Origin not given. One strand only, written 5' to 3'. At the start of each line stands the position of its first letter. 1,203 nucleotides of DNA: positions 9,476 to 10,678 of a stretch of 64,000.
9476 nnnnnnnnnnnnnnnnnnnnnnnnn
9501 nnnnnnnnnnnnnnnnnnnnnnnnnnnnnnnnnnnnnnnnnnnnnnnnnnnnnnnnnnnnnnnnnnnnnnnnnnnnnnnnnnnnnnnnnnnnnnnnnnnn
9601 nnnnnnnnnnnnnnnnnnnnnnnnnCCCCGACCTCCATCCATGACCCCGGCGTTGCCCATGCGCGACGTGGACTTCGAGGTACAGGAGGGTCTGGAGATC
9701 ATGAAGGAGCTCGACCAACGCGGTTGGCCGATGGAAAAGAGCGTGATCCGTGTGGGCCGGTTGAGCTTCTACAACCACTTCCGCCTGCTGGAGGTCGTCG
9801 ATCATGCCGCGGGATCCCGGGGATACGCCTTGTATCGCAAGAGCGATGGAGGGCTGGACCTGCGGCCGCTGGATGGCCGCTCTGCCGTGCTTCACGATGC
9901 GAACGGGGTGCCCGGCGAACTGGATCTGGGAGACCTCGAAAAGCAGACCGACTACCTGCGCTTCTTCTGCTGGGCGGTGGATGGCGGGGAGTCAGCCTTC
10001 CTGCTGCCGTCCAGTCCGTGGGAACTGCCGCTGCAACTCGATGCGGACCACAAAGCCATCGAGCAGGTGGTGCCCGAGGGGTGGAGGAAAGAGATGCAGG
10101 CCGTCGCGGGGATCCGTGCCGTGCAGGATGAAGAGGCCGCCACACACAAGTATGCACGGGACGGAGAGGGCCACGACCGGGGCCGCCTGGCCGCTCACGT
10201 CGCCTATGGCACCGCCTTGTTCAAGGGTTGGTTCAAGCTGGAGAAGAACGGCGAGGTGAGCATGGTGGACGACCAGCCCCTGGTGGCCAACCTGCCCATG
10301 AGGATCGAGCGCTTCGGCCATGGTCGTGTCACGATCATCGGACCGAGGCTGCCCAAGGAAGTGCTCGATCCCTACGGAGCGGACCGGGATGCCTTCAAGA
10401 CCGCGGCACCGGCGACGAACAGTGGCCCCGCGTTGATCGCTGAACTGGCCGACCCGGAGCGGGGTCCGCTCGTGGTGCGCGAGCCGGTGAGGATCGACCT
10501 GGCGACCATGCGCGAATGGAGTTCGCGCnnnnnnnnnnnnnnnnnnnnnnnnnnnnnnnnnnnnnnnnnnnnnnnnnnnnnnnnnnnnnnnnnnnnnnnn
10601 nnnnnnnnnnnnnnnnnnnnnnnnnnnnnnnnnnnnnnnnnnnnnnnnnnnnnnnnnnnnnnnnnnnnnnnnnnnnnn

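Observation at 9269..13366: A 1365-aa membrane-anchored beta-solenoid protein with no assignable function, next to a small Cys-containing protein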

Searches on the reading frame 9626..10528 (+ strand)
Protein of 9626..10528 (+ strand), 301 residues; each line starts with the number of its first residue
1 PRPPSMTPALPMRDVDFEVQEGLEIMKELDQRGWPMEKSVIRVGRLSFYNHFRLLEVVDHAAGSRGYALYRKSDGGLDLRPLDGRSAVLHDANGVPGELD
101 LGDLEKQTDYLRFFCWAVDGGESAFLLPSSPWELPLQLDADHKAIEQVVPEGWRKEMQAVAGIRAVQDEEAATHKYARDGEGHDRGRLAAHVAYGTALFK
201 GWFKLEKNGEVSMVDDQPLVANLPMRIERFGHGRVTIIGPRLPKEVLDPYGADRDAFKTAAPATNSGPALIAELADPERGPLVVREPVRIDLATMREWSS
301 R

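Call 53: find_homologous_proteins(query=A6, max_evalue=0.00001)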
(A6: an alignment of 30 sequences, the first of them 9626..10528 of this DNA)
Query A6 (30 sequences) (301 aa, profile of the alignment): 1 proteins with E <= 0.00001 among 8000 candidates.
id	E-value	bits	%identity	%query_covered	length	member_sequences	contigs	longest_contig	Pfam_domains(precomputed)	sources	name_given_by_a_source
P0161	4.8e-44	169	33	69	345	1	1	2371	-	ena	-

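Call 58: predict_structure(alignment_id=A6)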
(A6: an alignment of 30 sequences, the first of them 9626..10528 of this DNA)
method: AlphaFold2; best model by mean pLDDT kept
length: 301 residues; sequences in the alignment: 30
mean_pLDDT: 79.8   pTM: 0.77
mean pLDDT of the five models: 79.8, 79.2, 79.2, 78.8, 77.1
residues with pLDDT >= 90: 174; 70-90: 47; 50-70: 23; < 50: 57
segments of 3 or more residues with pLDDT < 50: 1-8, 251-292, 294-296, 298-301
pLDDT, mean of each block of 10 residues (from residue 1): 44 80 95 93 95 96 95 95 97 97 95 96 93 83 80 84 90 79 80 95 95 95 92 91 63 47 37 34 33 47 44
secondary structure, 60 per line:
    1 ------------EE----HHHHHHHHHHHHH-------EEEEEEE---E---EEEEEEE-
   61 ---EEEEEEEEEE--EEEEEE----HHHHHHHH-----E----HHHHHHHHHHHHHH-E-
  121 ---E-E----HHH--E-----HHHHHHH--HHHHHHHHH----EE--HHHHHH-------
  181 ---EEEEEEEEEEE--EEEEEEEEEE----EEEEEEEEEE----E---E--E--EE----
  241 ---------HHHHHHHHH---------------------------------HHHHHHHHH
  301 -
elements in order: H19-31 E39-45 E53-59 E64-73 E76-81 H86-93 H104-117 H142-148 H151-159 H168-173 E184-194 E197-206 E211-220 H250-258 H292-300

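Call 81: find_related_loci(query=A8, collection=metagenome_contigs, flank=10000)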
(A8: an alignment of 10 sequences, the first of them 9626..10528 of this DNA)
Query A8 (301 aa) in metagenome_contigs; peptide patterns used: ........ (x = any residue, [..] = any of these).
30 stretches matched a pattern; 7 encode a relative of the query (tblastn E <= 1e-3); 7 distinct loci.
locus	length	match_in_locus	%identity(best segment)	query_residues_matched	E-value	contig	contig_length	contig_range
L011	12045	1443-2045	38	37-245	2e-34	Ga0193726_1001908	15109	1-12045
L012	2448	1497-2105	39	36-241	2e-31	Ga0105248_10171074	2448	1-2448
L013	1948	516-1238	30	1-250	1e-21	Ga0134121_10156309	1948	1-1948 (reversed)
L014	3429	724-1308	27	40-237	1e-14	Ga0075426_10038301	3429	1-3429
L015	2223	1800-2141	32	21-136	1e-14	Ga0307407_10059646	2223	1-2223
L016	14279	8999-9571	32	46-263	1e-11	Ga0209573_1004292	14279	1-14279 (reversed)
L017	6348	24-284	32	109-217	1e-9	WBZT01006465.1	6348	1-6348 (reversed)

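Call 84: fold_search(model_id=the predicted structure, library=viral)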
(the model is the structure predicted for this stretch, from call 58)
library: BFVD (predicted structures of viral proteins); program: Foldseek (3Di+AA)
matches with E <= 10: 786; with E <= 0.001: 0
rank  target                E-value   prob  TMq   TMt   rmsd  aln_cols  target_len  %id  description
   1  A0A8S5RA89            2.5e-02  0.08  0.11  0.06  25.3       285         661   13  Uncharacterized protein [Siphoviridae sp. ctvxh7]
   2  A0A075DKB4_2          4.6e-02  0.23  0.14  0.04  16.6       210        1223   10  Polyprotein (Fragment) [Rhizoctonia solani endornavirus - RS002]
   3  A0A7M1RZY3            6.9e-02  0.09  0.12  0.08  17.1       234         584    9  Uncharacterized protein [uncultured phage cr114_1]
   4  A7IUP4                8.2e-02  0.07  0.11  0.12  20.4       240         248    4  Uncharacterized protein m514L [Paramecium bursaria Chlorella virus MT325]
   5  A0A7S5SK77            9.8e-02  0.13  0.13  0.19  14.3       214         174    7  (no name in the UniProt tables at hand)
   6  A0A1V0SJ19            1.1e-01  0.25  0.11  0.21  11.7        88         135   10  Copper amine oxidase [Klosneuvirus KNV1]
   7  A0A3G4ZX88            1.2e-01  0.20  0.14  0.14  15.1       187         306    5  Uncharacterized protein [Faunusvirus sp.]
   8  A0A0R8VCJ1            1.2e-01  0.13  0.08  0.09  14.8       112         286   16  (no name in the UniProt tables at hand)
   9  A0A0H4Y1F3            1.2e-01  0.10  0.16  0.20  20.0       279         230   11  Uncharacterized protein [Salmon gill poxvirus]
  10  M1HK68                1.5e-01  0.06  0.13  0.13  20.9       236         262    8  (no name in the UniProt tables at hand)
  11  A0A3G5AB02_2          2.1e-01  0.07  0.16  0.07  19.6       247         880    9  Uncharacterized protein [Hyperionvirus sp.]
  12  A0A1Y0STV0            2.1e-01  0.04  0.10  0.12  18.6       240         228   10  Uncharacterized protein [Pseudomonas phage Phabio]
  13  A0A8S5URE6            2.2e-01  0.14  0.14  0.11  10.3       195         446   11  Uncharacterized protein [Siphoviridae sp. ctg6c78]
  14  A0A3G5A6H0            2.3e-01  0.10  0.16  0.12  14.8       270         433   10  Uncharacterized protein [Harvfovirus sp.]
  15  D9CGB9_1              2.6e-01  0.10  0.14  0.06  10.8       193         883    7  (no name in the UniProt tables at hand)
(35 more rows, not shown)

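Call 85: search_protein_families(library=pfam, proteins=[L011:5443-7074:+, L011:7025-8131:+, L011:8302-9294:+, L011:9778-10908:+, L011:4868-5227:+, L016:8711-10453:+, L016:7060-8580:-, L016:5796-7067:-, L016:3551-5839:-, L016:11325-12143:+], max_evalue=0.001)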
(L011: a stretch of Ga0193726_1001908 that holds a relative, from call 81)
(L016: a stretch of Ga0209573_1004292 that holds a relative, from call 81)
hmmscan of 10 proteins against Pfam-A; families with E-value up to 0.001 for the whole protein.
L011:5443-7074:+ (543 aa): 8 families
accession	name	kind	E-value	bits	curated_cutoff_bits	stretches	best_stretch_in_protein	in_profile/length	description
PF08447.18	PAS_3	-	1.2e-24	86.8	25.6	1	115-200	2-88/89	PAS fold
PF00989.32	PAS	-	1.1e-18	67.7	22.6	2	92-203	2-112/113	PAS fold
PF08448.16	PAS_4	-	5.7e-17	62.4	23.1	1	103-208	7-109/110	PAS fold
PF13426.13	PAS_9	-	7e-15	55.6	27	2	439-516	4-81/103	PAS domain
PF13185.12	GAF_2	-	6.8e-14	52.7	28.6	1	247-383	7-136/136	GAF domain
PF13188.13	PAS_8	-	8.3e-12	45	21.8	1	425-474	2-51/65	PAS domain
PF01590.32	GAF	-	3.5e-09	37.7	22.4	1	247-382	5-133/133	GAF domain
PF13492.12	GAF_3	-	4.9e-09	37.1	27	1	245-384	3-129/129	GAF domain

L011:7025-8131:+ (368 aa): 0 families

L011:8302-9294:+ (330 aa): 3 families
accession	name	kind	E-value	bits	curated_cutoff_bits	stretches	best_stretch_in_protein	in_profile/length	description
PF08240.17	ADH_N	-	2.1e-25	89.4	23.5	1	30-137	3-104/104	Alcohol dehydrogenase GroES-like domain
PF00107.32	ADH_zinc_N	-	1.1e-06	29.1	31.8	1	179-294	4-128/129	Zinc-binding dehydrogenase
PF13602.12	ADH_zinc_N_2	-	0.00019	22.8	27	1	238-328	38-134/134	Zinc-binding dehydrogenase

L011:9778-10908:+ (376 aa): 1 family
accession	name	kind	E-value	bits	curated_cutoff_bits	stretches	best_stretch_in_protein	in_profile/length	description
PF02086.21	MethyltransfD12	-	4.9e-23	82.6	22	1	50-263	1-194/253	D12 class N6 adenine-specific DNA methyltransferase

L011:4868-5227:+ (119 aa): 0 families

L016:8711-10453:+ (580 aa): 1 family
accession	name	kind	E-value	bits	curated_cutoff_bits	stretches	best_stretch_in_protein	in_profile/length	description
PF00004.35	AAA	-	2e-10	41.7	21.2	1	367-504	1-125/131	ATPase family associated with various cellular activities (AAA)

L016:7060-8580:- (506 aa): 0 families

L016:5796-7067:- (423 aa): 0 families

L016:3551-5839:- (762 aa): 0 families

L016:11325-12143:+ (272 aa): 0 families

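Call 102: search_solved_structures(query=A6, max_evalue=1)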
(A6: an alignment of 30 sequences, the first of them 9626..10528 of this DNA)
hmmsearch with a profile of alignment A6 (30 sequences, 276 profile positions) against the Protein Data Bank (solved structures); distinct sequences matched with E-value up to 1: 0.

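Call 111: search_protein_families(library=padloc, proteins=[L016:8711-10453:+], max_evalue=0.01)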
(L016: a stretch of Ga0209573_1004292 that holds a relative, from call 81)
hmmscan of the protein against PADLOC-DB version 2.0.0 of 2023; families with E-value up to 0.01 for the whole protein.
L016:8711-10453:+ (580 aa): 0 families

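Call 128: find_related_loci(query=A8, collection=viral_contigs, flank=10000)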
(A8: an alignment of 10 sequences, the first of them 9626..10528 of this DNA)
Query A8 (301 aa) in viral_contigs; peptide patterns used: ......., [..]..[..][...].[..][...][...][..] (x = any residue, [..] = any of these).
40 stretches matched a pattern, but none encodes a relative of the query by tblastn (E <= 1e-3).
